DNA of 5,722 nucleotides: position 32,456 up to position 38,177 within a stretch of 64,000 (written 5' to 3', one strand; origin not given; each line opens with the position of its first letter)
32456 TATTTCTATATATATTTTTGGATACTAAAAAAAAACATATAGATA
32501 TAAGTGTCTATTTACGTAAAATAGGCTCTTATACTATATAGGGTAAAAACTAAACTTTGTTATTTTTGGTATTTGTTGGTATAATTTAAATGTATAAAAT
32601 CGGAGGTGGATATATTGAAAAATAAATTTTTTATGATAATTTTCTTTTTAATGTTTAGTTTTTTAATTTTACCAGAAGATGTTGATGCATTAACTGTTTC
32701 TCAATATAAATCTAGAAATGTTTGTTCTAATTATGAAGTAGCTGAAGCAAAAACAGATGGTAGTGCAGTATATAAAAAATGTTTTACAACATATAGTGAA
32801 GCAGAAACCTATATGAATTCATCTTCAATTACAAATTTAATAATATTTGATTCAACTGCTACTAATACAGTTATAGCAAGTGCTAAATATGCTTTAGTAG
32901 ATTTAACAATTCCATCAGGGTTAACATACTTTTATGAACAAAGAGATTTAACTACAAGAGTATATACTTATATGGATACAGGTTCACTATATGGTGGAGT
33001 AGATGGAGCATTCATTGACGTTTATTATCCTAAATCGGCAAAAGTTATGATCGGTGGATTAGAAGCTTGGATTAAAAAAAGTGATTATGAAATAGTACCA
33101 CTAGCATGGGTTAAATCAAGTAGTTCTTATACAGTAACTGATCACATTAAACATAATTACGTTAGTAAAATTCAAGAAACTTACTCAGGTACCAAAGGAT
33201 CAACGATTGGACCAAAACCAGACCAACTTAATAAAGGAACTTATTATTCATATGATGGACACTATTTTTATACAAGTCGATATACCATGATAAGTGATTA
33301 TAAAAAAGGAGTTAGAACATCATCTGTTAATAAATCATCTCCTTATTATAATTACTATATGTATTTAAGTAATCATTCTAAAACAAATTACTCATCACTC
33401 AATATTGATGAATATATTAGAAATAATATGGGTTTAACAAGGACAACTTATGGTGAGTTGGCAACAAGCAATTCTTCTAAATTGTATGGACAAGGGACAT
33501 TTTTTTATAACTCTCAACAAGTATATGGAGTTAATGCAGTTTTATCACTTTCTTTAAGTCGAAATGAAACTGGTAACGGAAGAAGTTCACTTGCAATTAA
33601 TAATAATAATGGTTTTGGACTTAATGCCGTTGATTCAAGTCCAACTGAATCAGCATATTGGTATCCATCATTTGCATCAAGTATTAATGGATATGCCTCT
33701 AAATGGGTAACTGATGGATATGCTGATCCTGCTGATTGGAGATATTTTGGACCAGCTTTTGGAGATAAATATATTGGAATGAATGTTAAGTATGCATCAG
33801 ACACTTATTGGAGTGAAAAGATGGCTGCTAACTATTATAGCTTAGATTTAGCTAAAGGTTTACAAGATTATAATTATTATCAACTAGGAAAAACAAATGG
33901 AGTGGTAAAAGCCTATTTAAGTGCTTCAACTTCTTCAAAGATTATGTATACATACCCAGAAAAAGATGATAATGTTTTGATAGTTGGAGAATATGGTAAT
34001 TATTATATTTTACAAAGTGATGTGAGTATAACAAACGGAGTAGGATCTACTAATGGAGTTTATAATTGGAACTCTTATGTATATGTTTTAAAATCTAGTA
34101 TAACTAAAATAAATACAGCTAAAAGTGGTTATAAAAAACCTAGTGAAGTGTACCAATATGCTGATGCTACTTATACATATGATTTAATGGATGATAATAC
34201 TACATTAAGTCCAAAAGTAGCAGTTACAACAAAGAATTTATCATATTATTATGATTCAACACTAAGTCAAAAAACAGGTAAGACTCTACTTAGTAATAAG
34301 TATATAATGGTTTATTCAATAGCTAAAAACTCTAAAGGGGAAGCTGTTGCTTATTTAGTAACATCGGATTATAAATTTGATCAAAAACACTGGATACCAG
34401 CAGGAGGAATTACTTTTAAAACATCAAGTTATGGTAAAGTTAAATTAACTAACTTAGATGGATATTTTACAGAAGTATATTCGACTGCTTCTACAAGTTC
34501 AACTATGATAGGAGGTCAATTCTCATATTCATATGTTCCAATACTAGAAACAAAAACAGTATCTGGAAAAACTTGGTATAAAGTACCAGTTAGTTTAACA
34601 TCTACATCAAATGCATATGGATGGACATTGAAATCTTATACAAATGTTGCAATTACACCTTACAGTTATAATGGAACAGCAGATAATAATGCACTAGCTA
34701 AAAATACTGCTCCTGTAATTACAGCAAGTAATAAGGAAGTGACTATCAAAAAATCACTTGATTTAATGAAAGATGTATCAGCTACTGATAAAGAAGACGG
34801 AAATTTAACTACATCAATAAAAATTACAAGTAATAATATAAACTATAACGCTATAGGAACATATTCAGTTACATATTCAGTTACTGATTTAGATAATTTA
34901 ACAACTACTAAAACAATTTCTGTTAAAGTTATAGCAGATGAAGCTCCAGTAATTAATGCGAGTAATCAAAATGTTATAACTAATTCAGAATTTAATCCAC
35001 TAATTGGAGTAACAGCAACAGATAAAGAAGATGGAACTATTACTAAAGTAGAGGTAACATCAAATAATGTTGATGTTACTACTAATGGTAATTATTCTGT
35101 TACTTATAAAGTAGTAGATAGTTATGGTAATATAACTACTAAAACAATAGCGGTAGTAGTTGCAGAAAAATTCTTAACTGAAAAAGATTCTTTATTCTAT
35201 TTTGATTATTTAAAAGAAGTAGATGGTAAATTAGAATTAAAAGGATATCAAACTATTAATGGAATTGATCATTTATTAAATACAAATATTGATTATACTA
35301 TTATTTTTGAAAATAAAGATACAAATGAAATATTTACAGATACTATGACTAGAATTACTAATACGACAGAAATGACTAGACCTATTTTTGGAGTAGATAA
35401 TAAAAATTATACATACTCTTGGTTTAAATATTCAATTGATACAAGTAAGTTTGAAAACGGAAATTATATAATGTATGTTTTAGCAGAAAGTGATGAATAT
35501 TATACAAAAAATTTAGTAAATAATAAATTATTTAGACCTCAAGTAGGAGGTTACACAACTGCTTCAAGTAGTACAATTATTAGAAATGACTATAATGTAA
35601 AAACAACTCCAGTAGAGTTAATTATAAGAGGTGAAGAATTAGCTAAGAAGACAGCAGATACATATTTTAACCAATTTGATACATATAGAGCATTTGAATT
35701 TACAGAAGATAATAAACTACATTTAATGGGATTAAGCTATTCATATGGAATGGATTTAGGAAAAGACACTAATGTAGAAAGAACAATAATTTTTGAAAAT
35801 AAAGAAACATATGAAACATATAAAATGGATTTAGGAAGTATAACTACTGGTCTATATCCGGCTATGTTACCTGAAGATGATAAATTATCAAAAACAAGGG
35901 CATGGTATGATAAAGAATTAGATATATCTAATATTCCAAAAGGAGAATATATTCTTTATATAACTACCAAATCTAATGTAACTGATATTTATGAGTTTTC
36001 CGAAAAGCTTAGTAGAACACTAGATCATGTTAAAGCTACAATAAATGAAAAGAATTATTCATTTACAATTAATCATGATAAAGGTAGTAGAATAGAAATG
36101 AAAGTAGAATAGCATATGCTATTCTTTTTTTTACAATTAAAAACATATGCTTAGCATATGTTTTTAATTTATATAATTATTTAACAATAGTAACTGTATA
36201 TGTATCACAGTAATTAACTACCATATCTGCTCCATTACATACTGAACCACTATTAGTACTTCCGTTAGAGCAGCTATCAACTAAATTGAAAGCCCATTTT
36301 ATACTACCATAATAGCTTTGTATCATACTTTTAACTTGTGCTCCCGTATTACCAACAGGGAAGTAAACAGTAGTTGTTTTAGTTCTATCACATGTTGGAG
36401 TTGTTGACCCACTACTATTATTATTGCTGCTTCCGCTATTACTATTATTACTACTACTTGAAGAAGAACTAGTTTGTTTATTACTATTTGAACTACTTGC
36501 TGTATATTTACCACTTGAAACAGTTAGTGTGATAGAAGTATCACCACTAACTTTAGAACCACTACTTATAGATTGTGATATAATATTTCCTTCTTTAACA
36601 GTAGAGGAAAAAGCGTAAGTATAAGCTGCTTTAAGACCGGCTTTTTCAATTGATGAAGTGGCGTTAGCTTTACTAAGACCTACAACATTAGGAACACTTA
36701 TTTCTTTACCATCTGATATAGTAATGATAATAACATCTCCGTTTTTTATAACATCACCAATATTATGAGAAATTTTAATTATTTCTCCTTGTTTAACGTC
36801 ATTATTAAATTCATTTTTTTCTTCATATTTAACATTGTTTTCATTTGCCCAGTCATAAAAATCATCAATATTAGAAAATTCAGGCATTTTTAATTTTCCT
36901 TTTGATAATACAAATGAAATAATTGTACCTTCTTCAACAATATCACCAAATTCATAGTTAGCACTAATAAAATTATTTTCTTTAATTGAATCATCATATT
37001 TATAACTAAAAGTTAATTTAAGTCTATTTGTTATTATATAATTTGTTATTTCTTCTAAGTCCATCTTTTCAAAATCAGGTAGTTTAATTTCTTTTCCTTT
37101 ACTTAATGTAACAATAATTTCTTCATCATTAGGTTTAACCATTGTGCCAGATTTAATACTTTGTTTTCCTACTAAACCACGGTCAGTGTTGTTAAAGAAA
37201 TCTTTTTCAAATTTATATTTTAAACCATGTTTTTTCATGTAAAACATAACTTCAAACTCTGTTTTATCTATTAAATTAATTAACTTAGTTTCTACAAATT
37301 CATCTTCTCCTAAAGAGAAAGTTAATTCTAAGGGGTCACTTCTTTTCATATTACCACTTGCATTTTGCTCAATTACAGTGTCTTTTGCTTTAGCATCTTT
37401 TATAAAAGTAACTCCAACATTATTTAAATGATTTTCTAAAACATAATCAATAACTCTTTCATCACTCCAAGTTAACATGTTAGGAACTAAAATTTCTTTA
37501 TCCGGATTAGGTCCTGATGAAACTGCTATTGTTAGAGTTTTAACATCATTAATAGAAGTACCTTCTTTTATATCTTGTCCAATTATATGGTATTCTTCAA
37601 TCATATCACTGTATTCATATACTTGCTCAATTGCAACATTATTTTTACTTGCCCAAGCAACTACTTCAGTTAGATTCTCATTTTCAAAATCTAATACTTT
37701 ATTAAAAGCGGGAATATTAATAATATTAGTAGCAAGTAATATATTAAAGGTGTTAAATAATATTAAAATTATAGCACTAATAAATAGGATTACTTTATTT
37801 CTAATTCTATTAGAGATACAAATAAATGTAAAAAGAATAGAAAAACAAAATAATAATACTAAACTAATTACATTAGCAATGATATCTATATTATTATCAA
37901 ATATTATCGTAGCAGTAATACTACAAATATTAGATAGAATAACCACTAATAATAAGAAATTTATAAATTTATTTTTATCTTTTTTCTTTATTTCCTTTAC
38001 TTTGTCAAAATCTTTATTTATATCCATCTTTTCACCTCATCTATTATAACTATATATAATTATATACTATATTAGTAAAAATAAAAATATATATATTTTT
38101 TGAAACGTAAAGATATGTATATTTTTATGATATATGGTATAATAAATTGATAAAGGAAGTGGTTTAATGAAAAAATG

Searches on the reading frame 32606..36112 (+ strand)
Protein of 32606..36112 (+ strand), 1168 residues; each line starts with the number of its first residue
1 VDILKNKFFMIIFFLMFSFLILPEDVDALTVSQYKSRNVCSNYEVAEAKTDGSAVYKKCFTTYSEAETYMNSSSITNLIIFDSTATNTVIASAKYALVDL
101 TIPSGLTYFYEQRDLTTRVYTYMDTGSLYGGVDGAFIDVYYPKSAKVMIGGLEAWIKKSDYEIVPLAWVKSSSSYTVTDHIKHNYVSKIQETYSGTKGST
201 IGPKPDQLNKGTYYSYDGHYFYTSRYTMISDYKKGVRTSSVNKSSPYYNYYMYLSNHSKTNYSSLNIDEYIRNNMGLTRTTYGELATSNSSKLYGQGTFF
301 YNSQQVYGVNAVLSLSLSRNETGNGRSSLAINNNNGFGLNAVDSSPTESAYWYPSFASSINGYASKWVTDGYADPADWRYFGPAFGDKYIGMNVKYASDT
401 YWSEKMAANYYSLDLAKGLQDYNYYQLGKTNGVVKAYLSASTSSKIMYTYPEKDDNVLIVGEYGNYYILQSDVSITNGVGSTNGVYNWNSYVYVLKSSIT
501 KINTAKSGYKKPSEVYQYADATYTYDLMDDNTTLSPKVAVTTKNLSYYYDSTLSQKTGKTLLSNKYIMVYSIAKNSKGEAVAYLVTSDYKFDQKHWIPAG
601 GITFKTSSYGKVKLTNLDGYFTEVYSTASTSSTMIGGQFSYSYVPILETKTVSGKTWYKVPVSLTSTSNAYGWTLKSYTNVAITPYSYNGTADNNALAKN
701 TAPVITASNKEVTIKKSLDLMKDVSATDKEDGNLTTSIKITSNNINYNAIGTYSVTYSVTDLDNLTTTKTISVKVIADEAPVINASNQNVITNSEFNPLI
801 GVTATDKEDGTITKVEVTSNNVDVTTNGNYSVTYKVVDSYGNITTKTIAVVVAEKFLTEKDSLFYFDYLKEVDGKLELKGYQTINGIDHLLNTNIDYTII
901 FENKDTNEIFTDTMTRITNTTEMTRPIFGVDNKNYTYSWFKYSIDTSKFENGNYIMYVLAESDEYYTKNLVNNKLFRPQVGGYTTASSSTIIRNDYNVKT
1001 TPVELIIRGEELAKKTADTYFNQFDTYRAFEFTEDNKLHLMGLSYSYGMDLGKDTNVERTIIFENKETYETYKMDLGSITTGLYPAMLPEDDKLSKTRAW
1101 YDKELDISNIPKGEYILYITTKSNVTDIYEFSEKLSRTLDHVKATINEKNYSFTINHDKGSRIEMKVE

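Call 77: search_protein_families(library=pfam, proteins=[window:32606-36112:+], max_evalue=0.00001)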
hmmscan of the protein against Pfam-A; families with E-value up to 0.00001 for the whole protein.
window:32606-36112:+ (1168 aa): 2 families
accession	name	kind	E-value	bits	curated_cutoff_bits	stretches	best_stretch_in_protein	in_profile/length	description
PF16403.11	Bact_surface_Ig-like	-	1.6e-18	67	27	2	723-775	21-71/71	Bacterial surface protein, Ig-like domain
PF01832.25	Glucosaminidase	-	5.8e-10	40.3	30.2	1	300-414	4-122/123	Mannosyl-glycoprotein endo-beta-N-acetylglucosaminidase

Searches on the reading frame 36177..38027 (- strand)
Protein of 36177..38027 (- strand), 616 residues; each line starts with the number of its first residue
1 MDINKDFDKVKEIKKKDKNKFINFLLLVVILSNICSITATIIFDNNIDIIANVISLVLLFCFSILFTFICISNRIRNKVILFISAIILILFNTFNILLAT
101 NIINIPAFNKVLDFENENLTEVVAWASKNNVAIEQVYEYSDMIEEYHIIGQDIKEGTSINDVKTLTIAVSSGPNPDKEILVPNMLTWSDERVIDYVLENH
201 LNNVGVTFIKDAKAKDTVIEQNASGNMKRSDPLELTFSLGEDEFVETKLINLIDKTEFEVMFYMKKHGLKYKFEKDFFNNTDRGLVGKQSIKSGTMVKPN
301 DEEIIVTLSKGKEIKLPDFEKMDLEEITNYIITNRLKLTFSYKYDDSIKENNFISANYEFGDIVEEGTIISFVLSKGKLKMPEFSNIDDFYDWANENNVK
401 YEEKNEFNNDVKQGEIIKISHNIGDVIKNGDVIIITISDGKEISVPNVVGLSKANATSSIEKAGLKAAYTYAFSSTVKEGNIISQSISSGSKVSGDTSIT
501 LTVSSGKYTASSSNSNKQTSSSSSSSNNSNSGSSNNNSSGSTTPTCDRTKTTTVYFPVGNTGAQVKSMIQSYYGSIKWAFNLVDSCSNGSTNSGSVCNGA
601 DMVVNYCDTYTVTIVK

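Call 77: search_protein_families(library=pfam, proteins=[window:36177-38027:-], max_evalue=0.00001)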
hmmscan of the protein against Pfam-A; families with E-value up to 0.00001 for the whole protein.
window:36177-38027:- (616 aa): 1 family
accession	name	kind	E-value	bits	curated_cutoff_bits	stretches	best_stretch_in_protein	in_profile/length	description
PF03793.24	PASTA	-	9.1e-46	154.1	23.2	2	444-505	2-64/64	PASTA domain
